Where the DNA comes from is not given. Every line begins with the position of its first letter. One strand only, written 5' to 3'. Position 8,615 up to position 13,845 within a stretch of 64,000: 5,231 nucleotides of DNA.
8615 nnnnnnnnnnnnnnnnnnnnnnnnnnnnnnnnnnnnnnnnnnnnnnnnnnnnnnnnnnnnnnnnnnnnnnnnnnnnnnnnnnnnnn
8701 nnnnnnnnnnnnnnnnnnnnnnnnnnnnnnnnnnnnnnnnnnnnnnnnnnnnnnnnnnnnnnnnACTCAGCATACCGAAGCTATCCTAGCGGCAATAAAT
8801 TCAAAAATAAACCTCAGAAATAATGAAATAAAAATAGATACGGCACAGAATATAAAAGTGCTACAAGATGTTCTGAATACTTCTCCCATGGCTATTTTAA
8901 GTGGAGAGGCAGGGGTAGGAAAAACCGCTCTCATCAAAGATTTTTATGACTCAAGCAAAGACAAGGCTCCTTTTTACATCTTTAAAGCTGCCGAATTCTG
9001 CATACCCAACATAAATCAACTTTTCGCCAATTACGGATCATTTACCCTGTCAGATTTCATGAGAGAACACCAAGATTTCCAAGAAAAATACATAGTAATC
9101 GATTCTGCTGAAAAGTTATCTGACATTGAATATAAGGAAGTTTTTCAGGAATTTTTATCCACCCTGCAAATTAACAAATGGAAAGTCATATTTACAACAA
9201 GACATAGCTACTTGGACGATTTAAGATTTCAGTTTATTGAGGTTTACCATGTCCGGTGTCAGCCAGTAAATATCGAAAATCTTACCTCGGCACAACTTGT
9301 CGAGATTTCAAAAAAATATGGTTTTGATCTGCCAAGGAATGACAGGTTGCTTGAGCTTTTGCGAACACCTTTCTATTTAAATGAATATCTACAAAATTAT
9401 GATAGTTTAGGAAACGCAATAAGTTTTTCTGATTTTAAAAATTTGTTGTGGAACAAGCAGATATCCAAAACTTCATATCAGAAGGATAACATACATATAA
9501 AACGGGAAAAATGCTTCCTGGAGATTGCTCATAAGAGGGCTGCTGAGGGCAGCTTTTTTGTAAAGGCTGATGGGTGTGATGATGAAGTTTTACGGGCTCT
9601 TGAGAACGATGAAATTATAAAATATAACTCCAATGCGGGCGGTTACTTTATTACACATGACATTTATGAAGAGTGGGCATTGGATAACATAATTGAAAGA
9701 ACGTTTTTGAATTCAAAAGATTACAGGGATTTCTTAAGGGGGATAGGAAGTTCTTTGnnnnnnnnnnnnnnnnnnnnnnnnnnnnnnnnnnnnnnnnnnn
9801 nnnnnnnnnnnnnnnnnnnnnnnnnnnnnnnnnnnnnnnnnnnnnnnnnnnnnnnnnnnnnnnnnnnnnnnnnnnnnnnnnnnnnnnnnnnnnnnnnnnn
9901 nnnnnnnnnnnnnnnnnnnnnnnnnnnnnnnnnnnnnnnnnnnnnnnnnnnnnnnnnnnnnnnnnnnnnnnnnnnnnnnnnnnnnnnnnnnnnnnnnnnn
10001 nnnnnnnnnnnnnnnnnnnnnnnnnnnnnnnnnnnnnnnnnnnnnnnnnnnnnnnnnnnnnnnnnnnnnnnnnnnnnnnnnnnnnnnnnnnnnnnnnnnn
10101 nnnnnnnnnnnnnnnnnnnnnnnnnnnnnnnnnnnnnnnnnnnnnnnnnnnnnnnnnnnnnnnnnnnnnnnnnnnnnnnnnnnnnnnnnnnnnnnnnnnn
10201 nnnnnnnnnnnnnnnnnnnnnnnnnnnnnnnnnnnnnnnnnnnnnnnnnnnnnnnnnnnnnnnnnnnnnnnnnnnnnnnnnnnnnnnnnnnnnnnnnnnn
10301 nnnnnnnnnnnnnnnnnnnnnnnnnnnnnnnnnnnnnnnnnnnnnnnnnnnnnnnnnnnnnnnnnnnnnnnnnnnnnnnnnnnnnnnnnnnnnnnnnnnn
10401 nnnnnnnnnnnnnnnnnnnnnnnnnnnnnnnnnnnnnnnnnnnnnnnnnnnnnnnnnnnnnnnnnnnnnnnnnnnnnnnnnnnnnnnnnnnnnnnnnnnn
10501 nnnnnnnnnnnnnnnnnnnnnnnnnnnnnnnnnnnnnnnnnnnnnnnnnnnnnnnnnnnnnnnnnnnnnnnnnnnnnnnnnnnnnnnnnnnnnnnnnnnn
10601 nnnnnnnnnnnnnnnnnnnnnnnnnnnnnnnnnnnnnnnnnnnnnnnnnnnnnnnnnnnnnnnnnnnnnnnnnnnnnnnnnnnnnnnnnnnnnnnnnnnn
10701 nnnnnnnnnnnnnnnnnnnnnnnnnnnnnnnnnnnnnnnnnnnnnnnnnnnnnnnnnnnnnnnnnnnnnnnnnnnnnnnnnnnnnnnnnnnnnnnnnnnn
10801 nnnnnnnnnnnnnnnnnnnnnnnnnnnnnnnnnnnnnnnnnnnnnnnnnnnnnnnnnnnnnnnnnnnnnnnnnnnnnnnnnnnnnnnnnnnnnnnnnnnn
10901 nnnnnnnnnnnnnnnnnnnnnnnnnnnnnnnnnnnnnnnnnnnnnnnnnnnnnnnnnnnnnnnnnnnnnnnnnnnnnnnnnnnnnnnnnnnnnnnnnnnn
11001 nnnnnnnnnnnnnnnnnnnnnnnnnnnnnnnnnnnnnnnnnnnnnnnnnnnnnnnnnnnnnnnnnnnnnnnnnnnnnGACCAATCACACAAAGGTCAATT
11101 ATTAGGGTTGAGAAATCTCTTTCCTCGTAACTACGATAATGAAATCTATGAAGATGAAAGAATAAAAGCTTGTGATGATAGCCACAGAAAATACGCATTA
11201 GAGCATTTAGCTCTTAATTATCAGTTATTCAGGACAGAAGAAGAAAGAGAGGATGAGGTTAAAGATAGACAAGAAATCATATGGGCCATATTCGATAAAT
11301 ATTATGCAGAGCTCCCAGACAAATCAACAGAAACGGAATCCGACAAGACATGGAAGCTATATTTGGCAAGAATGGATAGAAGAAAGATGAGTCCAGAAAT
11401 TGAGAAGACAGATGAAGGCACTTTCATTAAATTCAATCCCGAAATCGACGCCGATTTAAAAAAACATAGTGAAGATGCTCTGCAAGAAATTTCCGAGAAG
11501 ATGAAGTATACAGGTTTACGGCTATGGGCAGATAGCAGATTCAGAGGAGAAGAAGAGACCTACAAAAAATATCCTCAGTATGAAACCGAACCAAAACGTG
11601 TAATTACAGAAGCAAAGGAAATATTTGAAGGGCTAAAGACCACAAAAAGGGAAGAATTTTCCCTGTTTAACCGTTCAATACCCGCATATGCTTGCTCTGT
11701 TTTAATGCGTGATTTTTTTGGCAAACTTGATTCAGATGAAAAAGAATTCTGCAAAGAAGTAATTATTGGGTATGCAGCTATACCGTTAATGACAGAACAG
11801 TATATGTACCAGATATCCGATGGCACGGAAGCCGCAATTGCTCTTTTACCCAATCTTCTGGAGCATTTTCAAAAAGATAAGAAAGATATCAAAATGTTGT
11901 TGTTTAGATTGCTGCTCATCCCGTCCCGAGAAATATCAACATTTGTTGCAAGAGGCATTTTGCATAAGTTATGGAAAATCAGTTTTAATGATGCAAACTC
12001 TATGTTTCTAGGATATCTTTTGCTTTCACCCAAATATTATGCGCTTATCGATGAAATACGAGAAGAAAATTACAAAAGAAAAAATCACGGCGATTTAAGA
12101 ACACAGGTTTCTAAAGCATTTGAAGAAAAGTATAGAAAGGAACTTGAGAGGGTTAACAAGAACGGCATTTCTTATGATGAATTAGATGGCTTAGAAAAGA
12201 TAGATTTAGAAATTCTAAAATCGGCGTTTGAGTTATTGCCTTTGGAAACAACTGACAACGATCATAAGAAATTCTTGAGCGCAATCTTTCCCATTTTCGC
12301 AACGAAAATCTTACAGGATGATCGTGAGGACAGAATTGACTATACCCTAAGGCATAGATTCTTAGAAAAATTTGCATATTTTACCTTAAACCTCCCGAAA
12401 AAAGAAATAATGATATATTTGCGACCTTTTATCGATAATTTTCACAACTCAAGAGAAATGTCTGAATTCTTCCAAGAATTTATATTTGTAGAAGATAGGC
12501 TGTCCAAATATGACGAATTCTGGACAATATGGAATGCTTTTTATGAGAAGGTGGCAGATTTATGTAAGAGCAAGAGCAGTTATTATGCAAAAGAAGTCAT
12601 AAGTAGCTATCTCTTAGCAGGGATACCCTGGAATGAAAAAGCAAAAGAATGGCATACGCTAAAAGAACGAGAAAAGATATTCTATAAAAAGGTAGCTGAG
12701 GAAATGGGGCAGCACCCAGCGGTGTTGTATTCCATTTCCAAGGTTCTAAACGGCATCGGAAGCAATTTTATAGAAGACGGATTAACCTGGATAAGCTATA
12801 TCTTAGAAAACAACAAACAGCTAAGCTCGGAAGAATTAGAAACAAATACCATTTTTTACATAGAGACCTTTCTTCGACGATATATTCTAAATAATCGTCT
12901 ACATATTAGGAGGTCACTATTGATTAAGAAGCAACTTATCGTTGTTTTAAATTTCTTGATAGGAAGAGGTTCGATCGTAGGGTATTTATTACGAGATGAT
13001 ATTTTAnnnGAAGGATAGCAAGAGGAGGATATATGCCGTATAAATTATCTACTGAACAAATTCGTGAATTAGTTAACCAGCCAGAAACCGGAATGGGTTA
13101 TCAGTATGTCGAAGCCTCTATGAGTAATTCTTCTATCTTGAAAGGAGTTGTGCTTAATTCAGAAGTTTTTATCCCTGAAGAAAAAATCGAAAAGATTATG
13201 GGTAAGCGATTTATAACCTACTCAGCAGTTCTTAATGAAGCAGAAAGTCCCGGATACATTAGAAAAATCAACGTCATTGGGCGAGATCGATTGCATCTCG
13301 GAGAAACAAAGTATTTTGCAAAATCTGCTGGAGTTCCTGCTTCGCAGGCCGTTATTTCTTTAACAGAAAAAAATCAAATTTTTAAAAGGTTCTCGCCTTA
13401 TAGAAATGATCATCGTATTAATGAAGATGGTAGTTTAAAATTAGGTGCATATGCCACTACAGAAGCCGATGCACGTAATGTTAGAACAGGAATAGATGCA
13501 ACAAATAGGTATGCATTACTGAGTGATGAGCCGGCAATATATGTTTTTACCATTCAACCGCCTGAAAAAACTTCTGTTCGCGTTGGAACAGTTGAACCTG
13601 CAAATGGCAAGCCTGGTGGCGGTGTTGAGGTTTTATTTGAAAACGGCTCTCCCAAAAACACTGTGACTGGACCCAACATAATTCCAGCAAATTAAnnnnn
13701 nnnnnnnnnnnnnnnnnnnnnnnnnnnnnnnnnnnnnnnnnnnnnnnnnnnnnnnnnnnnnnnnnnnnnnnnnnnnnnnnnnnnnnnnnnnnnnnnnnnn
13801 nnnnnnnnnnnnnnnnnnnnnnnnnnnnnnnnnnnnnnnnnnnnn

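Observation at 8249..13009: Avs-like architecture: Mrr-type nuclease fold fused to a STAND NTPase and about 1.2 kb of helical C-terminus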

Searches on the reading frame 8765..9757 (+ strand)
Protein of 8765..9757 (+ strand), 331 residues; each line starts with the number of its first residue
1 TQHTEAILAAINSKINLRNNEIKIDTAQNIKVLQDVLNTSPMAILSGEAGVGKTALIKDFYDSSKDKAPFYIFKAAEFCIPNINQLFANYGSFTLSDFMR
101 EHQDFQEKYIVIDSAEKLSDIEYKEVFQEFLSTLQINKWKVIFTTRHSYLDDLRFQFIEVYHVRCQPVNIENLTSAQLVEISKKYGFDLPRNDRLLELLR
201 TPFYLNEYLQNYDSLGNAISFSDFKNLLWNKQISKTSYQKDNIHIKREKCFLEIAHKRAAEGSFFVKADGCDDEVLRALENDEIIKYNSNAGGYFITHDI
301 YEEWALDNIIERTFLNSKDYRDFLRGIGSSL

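Call 60: predict_structure(alignment_id=A2)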
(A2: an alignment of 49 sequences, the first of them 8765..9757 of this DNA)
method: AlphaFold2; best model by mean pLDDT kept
length: 331 residues; sequences in the alignment: 49
mean_pLDDT: 90.2   pTM: 0.84
mean pLDDT of the five models: 90.2, 89.6, 89.0, 88.0, 87.8
residues with pLDDT >= 90: 214; 70-90: 111; 50-70: 6; < 50: 0
segments of 3 or more residues with pLDDT < 50: none
pLDDT, mean of each block of 10 residues (from residue 1): 91 87 92 96 93 94 94 93 90 91 95 91 91 96 92 90 94 95 93 91 92 75 88 78 89 92 89 91 84 88 92 91 81 58
secondary structure, 60 per line:
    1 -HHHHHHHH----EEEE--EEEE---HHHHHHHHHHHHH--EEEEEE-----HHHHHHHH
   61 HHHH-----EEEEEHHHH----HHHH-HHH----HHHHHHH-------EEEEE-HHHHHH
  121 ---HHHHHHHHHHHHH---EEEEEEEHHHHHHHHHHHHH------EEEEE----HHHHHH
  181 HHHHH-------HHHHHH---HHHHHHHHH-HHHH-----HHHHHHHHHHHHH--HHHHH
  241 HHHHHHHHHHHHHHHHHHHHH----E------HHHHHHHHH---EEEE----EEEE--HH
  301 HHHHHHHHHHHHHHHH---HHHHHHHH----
elements in order: H2-9 E14-17 E20-23 H27-39 E42-47 H53-64 E70-74 H75-78 H83-86 H95-101 E109-113 H115-120 H124-136 E140-146 H147-159 E166-170 H175-185 H193-198 H202-210 H212-215 H221-233 H236-261 H273-281 E285-288 E293-296 H299-316 H320-327

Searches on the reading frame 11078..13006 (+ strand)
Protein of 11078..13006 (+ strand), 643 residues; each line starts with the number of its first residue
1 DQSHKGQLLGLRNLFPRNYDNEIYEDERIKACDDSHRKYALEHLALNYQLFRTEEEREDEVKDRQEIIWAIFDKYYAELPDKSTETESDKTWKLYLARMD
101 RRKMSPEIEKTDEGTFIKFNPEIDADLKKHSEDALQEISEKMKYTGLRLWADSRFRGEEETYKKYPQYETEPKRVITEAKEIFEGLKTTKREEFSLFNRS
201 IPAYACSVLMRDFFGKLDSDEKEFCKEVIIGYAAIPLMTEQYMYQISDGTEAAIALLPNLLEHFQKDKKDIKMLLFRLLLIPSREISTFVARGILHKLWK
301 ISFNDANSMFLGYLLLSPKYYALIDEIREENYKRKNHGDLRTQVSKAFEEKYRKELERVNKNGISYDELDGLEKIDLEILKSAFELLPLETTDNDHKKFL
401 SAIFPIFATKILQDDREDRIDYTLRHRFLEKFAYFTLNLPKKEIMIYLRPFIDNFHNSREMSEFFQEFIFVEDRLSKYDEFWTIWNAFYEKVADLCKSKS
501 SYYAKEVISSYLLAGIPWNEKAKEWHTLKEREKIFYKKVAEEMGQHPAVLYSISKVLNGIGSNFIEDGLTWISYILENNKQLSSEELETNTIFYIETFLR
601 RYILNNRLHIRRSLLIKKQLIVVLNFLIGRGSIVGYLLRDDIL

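Call 20: search_solved_structures(query=window:11078-13006:+, show_alignments=1)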
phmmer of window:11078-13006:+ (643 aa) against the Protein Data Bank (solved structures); distinct sequences matched with E-value up to 0.001: 1.
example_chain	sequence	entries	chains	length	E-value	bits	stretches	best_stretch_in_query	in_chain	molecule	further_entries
8dgf_A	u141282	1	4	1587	4.4e-183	613.3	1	1-643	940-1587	ATP-binding protein Avs4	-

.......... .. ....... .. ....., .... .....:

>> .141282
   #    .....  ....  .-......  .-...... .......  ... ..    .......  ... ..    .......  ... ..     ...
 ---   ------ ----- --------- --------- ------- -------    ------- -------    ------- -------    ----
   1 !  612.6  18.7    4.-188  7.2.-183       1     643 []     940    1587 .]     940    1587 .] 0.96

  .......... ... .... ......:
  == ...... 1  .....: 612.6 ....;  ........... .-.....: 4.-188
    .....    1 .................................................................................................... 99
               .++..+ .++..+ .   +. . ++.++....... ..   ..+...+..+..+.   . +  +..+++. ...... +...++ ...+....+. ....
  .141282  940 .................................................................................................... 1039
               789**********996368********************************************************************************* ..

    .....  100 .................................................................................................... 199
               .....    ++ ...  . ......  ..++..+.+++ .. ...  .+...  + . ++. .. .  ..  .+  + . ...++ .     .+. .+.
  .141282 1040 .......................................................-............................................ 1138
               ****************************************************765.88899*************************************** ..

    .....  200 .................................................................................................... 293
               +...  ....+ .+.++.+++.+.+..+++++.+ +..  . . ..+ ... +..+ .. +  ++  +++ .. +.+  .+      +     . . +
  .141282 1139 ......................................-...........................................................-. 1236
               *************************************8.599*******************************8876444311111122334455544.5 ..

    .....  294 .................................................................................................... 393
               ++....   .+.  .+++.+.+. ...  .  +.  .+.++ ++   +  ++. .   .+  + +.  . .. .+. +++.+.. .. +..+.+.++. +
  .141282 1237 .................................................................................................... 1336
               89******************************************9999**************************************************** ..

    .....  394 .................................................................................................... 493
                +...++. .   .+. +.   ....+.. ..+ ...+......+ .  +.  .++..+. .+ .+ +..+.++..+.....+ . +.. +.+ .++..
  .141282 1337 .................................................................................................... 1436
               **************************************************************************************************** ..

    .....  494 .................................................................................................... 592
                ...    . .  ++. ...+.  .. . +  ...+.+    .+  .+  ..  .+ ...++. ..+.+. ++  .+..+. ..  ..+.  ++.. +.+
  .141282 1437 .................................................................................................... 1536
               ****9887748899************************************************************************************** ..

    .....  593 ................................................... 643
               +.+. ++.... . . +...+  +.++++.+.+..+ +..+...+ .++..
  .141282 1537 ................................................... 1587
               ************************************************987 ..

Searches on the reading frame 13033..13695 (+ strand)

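Call 11: search_protein_families(library=pfam, proteins=[window:13033-13695:+], max_evalue=0.001)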
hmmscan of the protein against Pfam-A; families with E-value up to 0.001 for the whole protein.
window:13033-13695:+ (220 aa): 0 families

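Call 14: search_protein_families(library=padloc, proteins=[window:13033-13695:+], max_evalue=0.01)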
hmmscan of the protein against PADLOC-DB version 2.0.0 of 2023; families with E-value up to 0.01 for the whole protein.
window:13033-13695:+ (220 aa): 0 families

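Call 36: search_protein_families(library=ncbifam, proteins=[window:13033-13692:+], max_evalue=0.01)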
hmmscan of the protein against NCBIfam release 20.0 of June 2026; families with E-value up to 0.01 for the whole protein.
window:13033-13692:+ (220 aa): 0 families

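Call 37: search_protein_families(library=phrogs, proteins=[window:13033-13692:+], max_evalue=0.01)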
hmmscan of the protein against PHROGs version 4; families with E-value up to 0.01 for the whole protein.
window:13033-13692:+ (220 aa): 0 families

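Call 68: search_protein_families(library=pfam, proteins=[window:13033-13692:+], max_evalue=1)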
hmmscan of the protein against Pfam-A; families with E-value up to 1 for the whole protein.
window:13033-13692:+ (220 aa): 2 families
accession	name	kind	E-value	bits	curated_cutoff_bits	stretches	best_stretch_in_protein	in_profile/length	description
PF14021.12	TNT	-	0.03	15.2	27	1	171-204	42-73/88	Tuberculosis necrotizing toxin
PF10605.15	3HBOH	-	0.072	11.8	27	1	92-171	473-558/688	3HB-oligomer hydrolase (3HBOH)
